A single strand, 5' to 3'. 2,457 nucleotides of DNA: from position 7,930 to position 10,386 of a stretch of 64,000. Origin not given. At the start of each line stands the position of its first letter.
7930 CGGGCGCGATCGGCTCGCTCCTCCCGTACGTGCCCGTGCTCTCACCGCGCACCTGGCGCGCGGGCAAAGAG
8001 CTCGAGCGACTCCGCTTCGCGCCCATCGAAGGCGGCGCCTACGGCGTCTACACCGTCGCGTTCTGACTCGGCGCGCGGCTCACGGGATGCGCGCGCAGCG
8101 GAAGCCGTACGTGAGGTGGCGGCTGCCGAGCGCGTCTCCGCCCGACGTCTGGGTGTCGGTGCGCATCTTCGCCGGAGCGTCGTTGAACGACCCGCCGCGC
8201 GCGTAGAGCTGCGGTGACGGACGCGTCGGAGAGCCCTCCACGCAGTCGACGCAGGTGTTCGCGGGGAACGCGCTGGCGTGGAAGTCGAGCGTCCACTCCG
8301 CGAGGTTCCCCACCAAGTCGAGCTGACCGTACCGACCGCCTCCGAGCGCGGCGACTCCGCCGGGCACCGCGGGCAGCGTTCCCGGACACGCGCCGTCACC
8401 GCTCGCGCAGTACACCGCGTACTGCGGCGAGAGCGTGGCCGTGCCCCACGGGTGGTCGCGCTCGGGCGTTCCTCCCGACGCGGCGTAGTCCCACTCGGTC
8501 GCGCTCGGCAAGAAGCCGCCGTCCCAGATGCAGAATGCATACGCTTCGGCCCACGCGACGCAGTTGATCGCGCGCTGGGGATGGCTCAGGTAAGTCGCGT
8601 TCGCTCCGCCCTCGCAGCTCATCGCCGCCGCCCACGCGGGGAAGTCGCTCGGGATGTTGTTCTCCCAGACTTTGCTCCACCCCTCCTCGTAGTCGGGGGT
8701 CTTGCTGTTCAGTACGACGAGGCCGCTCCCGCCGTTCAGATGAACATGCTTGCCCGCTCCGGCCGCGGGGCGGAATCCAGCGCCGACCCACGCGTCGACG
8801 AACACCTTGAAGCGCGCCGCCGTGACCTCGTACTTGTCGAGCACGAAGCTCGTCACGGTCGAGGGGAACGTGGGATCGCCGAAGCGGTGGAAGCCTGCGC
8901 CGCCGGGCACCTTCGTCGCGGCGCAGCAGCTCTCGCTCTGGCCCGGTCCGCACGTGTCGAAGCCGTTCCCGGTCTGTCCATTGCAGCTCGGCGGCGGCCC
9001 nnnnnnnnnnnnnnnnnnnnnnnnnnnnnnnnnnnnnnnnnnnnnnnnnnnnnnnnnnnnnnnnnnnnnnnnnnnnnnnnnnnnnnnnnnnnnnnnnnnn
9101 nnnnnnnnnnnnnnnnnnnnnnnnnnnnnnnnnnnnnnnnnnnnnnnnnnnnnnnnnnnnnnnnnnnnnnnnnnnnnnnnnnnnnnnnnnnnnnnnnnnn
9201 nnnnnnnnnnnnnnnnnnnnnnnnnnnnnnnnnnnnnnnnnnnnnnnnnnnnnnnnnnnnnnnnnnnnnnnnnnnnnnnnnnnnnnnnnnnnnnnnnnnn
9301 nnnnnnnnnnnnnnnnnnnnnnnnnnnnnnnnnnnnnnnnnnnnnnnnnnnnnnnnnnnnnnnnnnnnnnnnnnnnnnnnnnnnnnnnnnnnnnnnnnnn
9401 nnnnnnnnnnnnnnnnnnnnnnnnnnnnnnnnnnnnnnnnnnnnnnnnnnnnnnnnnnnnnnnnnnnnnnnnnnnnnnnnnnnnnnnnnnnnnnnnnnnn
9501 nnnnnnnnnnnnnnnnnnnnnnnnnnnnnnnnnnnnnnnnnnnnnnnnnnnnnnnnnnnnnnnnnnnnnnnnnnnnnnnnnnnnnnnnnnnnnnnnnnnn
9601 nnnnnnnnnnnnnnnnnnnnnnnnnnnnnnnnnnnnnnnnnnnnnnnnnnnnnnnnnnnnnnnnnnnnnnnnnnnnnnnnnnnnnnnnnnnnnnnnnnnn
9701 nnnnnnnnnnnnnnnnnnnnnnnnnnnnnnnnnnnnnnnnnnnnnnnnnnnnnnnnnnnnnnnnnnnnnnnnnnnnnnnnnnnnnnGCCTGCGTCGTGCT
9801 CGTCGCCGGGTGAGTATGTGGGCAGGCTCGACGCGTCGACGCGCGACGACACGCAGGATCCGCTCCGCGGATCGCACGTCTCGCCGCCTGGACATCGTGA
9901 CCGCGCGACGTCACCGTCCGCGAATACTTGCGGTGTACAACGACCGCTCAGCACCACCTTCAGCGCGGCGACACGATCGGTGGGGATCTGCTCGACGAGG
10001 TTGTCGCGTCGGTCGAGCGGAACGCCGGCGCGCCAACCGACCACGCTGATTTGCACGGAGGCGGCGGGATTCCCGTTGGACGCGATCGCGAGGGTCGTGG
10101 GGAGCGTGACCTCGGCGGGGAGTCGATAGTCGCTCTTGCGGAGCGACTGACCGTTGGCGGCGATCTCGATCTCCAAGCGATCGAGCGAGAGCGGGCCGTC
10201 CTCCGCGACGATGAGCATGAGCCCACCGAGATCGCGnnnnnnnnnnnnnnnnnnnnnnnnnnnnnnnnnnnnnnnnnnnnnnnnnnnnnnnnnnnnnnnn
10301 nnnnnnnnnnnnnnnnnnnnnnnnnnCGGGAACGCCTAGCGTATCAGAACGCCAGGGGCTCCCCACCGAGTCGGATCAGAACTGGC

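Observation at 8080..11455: Lipoprotein fusing Myxococcus-type cysteine-rich repeats to an FGE-sulfatase-like domain that seems to lack one catalytic cysteine; a second Cys-rich lipoprotein sits upstream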

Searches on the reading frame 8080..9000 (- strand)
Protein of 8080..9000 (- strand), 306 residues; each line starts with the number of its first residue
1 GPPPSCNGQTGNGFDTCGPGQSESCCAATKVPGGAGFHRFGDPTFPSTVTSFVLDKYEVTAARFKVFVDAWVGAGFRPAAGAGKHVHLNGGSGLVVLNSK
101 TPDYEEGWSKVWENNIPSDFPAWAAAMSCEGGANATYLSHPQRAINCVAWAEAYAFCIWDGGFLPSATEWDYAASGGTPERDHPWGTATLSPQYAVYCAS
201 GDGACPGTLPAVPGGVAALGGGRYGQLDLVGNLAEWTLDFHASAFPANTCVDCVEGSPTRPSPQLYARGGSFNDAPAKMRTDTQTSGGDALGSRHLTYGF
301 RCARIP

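Call 5: search_solved_structures(query=window:8080-9000:-, max_evalue=0.01, show_alignments=5)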
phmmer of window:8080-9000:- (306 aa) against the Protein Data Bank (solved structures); distinct sequences matched with E-value up to 0.01: 23.
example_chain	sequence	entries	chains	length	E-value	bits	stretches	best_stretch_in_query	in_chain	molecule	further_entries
2aft_X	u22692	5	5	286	2.3e-12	50.5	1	47-273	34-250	Sulfatase modifying factor 1 | Sulfatase-modifying factor 1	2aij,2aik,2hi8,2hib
31dc_A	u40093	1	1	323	2.6e-12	50.3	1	47-273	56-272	Formylglycine-generating enzyme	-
2aii_X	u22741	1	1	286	3e-12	50.2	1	47-247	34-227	Sulfatase modifying factor 1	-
2afy_X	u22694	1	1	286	3.1e-12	50.1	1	47-251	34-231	Sulfatase modifying factor 1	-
1y1e_X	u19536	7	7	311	3.7e-12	49.8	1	47-247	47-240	C-alpha-formyglycine-generating enzyme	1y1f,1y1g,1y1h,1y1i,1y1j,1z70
5ssy_A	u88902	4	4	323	4.1e-12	49.7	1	47-247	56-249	Formylglycine-generating enzyme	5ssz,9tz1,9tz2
5ssx_A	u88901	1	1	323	1.4e-11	47.9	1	48-247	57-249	Formylglycine-generating enzyme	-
8aru_A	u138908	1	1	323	2e-11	47.4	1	121-246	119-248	Formylglycine-generating enzyme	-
9myj_B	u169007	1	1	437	5e-11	46.1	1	158-304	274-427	Lipoprotein, putative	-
9p6h_B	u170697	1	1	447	5.5e-11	46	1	158-304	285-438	Lipoprotein, putative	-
9mzu_A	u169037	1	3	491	9.7e-11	45.2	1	158-304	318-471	PorK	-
9ots_A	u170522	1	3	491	9.7e-11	45.2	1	158-304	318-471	Por secretion system protein porK/gldK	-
1y4j_A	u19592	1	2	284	3.6e-09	40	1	137-244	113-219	Sulfatase modifying factor 2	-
6s07_A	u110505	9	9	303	3.5e-08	36.8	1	46-304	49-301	Formylglycine-generating enzyme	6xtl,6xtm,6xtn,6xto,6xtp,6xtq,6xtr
5nxl_A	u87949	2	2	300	4.4e-08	36.5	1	47-304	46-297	Non-specific serine/threonine protein kinase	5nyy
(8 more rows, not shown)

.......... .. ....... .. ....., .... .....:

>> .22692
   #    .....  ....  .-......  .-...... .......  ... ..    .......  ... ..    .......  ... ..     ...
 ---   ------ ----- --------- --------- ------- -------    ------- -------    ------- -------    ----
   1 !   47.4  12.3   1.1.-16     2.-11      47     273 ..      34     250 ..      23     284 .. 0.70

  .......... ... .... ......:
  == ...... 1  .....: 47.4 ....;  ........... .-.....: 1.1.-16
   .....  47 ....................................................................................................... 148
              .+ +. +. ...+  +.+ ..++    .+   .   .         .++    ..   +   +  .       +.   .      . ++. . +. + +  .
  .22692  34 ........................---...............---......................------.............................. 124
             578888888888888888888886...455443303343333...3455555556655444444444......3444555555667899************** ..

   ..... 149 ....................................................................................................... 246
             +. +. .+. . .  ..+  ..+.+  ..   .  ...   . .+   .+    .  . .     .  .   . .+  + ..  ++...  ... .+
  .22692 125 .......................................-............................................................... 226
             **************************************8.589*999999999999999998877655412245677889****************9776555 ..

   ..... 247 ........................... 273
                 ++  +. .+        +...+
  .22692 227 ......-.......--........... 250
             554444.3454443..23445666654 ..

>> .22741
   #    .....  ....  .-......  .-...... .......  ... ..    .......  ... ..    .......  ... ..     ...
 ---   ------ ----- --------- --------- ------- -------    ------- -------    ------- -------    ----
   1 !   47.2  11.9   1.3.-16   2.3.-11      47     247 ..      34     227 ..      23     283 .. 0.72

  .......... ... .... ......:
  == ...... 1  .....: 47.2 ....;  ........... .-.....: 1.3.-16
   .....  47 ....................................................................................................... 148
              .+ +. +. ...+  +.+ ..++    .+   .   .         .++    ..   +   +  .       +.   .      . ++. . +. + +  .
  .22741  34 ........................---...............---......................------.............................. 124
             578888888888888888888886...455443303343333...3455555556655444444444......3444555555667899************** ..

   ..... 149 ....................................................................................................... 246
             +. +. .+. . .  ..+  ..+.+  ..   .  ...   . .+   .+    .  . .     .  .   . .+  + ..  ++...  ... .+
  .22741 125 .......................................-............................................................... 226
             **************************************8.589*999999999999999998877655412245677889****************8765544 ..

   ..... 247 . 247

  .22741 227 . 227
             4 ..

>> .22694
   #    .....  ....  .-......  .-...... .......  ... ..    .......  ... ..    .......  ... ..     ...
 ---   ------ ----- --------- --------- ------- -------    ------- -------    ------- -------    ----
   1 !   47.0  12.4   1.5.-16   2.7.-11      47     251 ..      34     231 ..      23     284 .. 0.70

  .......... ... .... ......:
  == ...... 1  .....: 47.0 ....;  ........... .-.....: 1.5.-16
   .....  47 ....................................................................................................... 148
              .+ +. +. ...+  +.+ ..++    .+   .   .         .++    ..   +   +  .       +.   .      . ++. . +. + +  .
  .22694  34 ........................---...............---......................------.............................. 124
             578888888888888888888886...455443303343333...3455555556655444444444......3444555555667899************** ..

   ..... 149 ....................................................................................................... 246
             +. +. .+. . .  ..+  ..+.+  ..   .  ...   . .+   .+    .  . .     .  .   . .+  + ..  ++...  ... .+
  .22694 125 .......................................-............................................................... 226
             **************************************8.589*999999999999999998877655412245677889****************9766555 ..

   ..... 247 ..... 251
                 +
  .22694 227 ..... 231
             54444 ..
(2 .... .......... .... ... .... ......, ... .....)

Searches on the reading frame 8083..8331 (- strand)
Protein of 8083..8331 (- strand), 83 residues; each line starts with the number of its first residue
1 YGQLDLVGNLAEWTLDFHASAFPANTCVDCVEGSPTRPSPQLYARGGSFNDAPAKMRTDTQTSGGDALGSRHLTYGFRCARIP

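Call 6: search_solved_structures(query=window:8083-8331:-, max_evalue=10, show_alignments=5)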
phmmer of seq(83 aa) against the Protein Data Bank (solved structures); distinct sequences matched with E-value up to 10: 9.
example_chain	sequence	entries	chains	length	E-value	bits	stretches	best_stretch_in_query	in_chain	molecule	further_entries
7ml6_A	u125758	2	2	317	0.025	18.7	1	2-81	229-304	CalU17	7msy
6vqp_A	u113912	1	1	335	0.028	18.5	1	3-81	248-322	CalU17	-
9myj_B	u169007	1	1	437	0.11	16.5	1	1-81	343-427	Lipoprotein, putative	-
9p6h_B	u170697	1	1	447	0.12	16.5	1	1-81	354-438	Lipoprotein, putative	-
9mzu_A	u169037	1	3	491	0.14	16.2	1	1-81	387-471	PorK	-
9ots_A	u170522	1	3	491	0.15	16.2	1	1-81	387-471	Por secretion system protein porK/gldK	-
8z1y_F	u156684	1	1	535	1.4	13.1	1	19-51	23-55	Dipeptide-binding protein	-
8z1z_F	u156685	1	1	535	1.4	13.1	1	19-51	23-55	Dipeptide-binding protein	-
5f1q_A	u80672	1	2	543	1.7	12.8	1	19-51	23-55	Periplasmic dipeptide transport protein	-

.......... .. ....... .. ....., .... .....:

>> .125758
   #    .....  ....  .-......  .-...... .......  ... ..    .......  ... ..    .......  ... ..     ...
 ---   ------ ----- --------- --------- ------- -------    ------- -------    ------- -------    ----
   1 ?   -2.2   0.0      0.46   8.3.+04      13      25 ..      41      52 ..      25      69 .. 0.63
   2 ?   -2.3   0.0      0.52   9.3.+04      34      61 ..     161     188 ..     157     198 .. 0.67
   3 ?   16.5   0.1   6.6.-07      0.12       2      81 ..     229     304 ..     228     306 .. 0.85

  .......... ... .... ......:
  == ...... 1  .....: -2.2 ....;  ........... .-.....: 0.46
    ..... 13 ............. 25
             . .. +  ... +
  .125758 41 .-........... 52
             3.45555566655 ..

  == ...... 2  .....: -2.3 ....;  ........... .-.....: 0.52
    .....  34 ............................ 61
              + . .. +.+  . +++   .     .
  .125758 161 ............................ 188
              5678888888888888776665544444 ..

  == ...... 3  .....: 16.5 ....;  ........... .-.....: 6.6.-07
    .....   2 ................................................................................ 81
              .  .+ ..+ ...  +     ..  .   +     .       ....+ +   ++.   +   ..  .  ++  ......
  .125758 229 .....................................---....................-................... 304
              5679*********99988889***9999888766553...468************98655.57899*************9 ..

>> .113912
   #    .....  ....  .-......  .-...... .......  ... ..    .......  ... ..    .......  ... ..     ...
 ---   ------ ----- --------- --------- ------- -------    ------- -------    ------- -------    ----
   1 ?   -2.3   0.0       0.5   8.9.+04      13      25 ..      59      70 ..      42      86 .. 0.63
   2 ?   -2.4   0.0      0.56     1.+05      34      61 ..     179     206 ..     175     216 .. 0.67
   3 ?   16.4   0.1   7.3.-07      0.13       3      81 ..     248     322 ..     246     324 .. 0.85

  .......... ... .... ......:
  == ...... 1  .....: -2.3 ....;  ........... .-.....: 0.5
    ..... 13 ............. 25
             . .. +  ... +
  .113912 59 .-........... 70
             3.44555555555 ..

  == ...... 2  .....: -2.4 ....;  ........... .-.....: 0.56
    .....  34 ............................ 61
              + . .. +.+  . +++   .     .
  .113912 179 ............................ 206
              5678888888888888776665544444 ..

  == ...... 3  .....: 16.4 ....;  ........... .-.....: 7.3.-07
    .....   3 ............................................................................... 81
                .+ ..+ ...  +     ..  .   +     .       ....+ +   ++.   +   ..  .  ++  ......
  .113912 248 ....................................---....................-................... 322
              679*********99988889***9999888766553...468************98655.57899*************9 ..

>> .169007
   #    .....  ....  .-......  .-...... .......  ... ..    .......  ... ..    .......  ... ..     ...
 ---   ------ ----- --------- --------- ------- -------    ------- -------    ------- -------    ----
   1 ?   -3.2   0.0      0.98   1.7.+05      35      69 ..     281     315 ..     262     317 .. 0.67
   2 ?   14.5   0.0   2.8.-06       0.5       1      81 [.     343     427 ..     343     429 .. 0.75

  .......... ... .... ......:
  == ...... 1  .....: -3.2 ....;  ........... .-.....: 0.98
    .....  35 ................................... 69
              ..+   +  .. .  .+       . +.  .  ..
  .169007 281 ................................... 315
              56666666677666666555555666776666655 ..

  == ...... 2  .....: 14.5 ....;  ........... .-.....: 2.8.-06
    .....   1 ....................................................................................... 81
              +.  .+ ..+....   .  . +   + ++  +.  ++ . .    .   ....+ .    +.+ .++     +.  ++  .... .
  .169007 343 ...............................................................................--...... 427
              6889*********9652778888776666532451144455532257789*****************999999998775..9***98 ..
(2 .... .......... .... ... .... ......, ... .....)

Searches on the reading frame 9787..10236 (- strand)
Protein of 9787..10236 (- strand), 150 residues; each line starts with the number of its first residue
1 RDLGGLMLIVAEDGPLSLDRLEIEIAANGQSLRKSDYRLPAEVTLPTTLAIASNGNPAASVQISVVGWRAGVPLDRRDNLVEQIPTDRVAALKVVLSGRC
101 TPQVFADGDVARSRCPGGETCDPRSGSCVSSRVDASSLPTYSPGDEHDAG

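Call 67: search_protein_representatives(protein=window:9787-10236:-)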
Query: 150 residues. Proteins with E-value up to 0.001 (for the whole library): 471; up to 1e-10: 193; up to 1e-30: 52. The best 150 are listed.
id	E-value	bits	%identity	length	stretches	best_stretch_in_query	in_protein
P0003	3.3e-56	205.8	66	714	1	3-150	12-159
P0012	1.4e-53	197.2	66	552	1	4-144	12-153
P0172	4.6e-49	182.6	58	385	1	3-148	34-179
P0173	2.3e-46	173.9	58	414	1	3-143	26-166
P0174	5.3e-46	172.7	57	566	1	3-147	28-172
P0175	1.6e-44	167.9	55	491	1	3-150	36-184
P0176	1.8e-44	167.7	59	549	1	7-143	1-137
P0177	3.4e-44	166.8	57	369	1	7-147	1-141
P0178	4.7e-44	166.4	61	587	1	3-150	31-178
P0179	8.3e-44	165.6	56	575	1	4-146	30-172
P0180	8.6e-44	165.5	58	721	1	4-148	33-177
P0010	1.0e-43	165.2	56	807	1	3-147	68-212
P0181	2.3e-43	164.1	54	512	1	2-147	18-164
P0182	6.2e-42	159.5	56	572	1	4-144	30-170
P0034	2.2e-41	157.7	57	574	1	2-150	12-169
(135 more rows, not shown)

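Call 71: search_protein_families(library=pfam, alignment_id=A4, max_evalue=0.001)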
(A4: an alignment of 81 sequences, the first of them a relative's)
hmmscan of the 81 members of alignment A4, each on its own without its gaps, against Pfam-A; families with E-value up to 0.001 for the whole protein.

A. member 1, P0172 (385 aa): 0 families

B. families by the number of members that match (of 81 scanned): 41 families (the first 25 are shown)
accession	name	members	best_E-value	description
PF03781.23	FGE-sulfatase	11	2.8e-37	Sulfatase-modifying factor enzyme 1-like domain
PF13948.11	DUF4215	10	5.1e-30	Domain of unknown function (DUF4215)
PF07603.17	Lcl_C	6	1.6e-40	Lcl C-terminal domain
PF12947.13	EGF_3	3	1.5e-28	EGF domain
PF12662.13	cEGF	3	2.9e-17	Complement Clr-like EGF-like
PF06739.17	SBBP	3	6.9e-16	Beta-propeller repeat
PF13229.12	Beta_helix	3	6e-14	Right handed beta helix region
PF00020.24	TNFR_c6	3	1.7e-05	TNFR/NGFR cysteine-rich region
PF07645.21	EGF_CA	2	3.7e-26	Calcium-binding EGF domain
PF13385.13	Laminin_G_3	2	4.5e-25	Concanavalin A-like lectin/glucanases superfamily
PF07676.18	PD40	2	3.7e-11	WD40-like Beta Propeller Repeat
PF12946.13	EGF_MSP1_1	2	4.3e-11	MSP1 EGF domain 1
PF08450.18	SGL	2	2.3e-10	SMP-30/Gluconolactonase/LRE-like region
PF12661.13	hEGF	2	5.3e-07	Human growth factor-like EGF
PF14670.12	FXa_inhibition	2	8e-07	Coagulation Factor Xa inhibitory site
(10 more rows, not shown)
